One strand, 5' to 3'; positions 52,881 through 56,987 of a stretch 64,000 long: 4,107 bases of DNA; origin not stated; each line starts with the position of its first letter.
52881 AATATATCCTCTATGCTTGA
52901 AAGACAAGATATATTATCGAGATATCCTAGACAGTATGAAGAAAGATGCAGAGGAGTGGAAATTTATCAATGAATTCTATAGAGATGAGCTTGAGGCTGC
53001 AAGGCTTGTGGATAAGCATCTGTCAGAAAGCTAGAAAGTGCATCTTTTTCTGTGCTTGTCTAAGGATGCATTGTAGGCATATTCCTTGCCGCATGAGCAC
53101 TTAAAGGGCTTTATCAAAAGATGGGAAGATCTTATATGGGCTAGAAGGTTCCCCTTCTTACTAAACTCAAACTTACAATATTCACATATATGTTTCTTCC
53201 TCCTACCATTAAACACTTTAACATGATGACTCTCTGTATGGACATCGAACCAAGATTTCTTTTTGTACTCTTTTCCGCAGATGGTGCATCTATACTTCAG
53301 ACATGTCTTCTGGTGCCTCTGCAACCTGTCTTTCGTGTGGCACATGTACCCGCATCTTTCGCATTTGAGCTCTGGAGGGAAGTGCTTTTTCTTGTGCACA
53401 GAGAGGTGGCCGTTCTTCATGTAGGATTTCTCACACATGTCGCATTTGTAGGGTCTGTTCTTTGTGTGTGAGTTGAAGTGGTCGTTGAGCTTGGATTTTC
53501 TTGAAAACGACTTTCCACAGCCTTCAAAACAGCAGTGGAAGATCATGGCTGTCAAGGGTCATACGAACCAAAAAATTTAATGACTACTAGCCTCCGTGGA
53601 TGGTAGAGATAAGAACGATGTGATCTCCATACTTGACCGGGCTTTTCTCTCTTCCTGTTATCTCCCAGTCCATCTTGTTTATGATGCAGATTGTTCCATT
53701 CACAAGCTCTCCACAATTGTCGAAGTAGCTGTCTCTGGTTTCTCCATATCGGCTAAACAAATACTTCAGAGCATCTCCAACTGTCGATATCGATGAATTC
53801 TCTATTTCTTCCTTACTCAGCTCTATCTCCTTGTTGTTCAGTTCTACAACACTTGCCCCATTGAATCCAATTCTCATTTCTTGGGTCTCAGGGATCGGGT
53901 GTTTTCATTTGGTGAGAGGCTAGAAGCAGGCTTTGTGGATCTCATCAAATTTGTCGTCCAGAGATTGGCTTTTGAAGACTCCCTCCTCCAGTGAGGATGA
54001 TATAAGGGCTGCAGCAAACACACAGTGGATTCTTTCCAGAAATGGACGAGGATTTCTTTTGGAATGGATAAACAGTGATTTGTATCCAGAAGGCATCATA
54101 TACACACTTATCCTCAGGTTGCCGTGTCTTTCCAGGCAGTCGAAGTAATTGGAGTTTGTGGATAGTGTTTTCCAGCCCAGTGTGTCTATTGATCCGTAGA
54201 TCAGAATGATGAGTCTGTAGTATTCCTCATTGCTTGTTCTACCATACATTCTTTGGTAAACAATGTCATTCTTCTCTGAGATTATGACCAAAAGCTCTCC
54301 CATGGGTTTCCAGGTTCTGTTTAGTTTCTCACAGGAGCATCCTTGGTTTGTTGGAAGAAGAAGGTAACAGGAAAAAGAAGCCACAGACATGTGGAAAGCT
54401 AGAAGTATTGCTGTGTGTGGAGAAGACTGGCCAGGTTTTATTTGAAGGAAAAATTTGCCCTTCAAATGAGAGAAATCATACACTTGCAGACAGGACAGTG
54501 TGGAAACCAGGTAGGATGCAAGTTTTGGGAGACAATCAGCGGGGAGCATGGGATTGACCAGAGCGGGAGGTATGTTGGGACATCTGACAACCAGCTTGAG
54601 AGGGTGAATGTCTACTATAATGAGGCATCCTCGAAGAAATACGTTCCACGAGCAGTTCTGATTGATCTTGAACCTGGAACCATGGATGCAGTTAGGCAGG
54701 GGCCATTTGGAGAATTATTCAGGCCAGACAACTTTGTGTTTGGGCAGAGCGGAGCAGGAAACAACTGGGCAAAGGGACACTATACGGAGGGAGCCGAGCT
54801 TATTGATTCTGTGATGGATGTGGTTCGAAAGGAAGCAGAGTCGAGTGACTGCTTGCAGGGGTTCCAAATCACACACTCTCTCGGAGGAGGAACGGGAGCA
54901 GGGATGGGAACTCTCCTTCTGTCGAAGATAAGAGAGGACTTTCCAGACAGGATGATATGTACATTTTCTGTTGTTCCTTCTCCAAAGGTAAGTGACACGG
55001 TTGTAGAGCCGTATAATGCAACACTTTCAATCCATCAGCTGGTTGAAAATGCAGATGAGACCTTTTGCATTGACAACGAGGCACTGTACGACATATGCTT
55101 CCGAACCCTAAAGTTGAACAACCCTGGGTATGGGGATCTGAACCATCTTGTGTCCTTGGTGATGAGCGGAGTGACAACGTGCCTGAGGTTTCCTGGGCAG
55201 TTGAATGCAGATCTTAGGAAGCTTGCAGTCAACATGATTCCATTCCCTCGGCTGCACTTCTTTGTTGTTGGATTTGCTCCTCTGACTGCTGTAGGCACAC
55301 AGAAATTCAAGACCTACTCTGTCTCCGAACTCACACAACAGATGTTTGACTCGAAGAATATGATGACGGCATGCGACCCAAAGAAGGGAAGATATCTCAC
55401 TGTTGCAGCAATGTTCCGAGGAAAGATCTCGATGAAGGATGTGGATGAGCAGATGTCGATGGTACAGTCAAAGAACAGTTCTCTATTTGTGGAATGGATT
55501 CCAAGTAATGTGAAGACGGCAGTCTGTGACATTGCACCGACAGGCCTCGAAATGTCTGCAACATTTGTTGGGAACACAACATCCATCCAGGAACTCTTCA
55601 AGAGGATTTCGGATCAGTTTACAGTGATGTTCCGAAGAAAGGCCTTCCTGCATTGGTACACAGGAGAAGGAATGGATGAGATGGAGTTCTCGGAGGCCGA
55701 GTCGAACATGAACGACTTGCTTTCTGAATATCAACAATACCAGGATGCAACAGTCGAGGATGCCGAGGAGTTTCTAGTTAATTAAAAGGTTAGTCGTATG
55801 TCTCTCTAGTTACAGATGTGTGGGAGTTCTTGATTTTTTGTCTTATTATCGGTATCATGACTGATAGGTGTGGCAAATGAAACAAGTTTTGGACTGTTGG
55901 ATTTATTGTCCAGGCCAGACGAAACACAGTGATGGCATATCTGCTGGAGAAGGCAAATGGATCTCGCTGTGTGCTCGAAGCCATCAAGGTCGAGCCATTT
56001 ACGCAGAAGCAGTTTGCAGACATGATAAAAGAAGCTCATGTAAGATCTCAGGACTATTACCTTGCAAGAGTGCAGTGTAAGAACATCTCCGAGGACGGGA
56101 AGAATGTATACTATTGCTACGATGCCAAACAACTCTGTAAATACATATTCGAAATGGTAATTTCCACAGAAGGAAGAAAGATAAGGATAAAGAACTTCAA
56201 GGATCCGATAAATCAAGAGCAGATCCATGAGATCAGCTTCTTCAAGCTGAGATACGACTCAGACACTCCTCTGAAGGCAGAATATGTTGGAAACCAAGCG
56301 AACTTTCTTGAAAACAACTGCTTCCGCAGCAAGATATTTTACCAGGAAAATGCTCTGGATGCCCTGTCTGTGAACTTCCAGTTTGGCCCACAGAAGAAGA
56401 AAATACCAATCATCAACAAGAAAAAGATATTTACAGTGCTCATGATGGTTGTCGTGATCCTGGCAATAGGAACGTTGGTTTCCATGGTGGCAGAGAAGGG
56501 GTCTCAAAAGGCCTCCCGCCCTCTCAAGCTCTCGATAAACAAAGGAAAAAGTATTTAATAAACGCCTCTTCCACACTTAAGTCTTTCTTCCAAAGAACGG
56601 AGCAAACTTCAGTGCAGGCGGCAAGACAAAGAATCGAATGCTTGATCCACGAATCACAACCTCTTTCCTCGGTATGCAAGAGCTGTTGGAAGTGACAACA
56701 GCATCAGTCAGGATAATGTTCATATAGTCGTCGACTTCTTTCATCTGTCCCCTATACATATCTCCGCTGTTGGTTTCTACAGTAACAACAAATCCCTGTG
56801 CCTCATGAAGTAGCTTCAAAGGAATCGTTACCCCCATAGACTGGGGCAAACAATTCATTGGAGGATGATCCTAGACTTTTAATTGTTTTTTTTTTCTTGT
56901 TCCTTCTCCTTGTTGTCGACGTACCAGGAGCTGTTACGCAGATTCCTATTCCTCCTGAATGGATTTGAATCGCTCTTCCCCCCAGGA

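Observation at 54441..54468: Near-identical 25-nt start-proximal element shared by the beta-tubulin and RPS14 genes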

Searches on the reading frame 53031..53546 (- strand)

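Call 37: search_protein_families(library=pfam, proteins=[window:53031-53546:-], max_evalue=0.001)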
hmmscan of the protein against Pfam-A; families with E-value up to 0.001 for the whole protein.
window:53031-53546:- (171 aa): 3 families
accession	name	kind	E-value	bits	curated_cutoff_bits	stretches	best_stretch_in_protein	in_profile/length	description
PF00096.32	zf-C2H2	-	3.5e-19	68.5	25.2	1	119-142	1-23/23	Zinc finger, C2H2 type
PF13894.12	zf-C2H2_4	-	1.7e-14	53.5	27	0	85-108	1-24/24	C2H2-type zinc finger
PF13465.12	zf-H2C2_2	-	4.4e-05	24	40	1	20-42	2-24/26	Zinc-finger double domain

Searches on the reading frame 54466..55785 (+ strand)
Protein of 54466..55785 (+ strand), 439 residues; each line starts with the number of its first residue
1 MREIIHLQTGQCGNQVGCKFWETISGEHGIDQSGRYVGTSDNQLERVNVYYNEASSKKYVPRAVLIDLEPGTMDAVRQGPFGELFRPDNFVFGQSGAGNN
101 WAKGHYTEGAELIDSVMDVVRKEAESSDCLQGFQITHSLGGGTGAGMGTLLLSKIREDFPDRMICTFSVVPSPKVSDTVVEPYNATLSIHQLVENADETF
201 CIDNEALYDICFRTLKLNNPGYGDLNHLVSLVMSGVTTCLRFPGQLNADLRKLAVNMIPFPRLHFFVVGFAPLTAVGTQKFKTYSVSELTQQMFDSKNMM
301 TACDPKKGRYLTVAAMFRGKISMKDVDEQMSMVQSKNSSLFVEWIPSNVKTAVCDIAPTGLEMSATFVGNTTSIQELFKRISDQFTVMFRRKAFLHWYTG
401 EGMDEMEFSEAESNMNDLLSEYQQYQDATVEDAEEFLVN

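Call 6: find_encoding_contigs(protein=window:54466-55785:+, flank=3000, max_places=6)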
Protein window:54466-55785:+ (439 aa): 6 contigs read that carry it; 2 places shown.
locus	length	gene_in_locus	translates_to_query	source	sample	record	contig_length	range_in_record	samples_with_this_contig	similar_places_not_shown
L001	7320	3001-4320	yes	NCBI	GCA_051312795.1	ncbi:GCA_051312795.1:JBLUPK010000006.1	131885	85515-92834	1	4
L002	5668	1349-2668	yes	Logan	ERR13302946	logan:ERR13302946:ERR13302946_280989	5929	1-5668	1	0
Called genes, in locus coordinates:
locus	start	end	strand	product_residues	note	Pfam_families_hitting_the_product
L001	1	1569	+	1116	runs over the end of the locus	-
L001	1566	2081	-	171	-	PF00096:zf-C2H2 (faint), PF13894:zf-C2H2_4 (faint)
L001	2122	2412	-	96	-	PF09138:Urm1, PF02597:ThiS (weak)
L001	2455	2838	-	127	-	-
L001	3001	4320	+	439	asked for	PF00091:Tubulin, PF03953:Tubulin_C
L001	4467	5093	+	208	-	PF17010:DUF5092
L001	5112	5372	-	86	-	PF01423:LSM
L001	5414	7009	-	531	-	-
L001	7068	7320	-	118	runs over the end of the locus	-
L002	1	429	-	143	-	?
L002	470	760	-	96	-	PF09138:Urm1, PF02597:ThiS (weak)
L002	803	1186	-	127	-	-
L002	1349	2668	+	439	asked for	PF00091:Tubulin, PF03953:Tubulin_C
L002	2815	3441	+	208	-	PF17010:DUF5092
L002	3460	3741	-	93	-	PF01423:LSM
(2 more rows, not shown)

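Call 37: search_protein_families(library=pfam, proteins=[window:54466-55785:+], max_evalue=0.001)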
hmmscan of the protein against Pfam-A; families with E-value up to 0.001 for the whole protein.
window:54466-55785:+ (439 aa): 3 families
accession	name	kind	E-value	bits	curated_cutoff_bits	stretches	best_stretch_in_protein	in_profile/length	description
PF00091.31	Tubulin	-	1.9e-63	214.7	33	1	3-211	1-189/190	Tubulin/FtsZ family, GTPase domain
PF03953.22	Tubulin_C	-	2.3e-43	147.8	26.6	1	261-382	1-125/126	Tubulin C-terminal domain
PF10644.15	Misat_Tub_SegII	-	3.3e-05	24.6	26.5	1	2-72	1-69/115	Misato Segment II tubulin-like domain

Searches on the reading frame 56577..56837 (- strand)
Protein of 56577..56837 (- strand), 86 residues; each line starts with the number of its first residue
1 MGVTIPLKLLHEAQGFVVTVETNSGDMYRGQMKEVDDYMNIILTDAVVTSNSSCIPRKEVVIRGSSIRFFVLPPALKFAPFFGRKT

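Call 37: search_protein_families(library=pfam, proteins=[window:56577-56837:-], max_evalue=0.001)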
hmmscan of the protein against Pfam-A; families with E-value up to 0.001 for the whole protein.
window:56577-56837:- (86 aa): 1 family
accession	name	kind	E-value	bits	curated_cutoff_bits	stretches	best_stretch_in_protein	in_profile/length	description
PF01423.28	LSM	-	3e-17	62.5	23.4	1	8-71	1-65/66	LSM domain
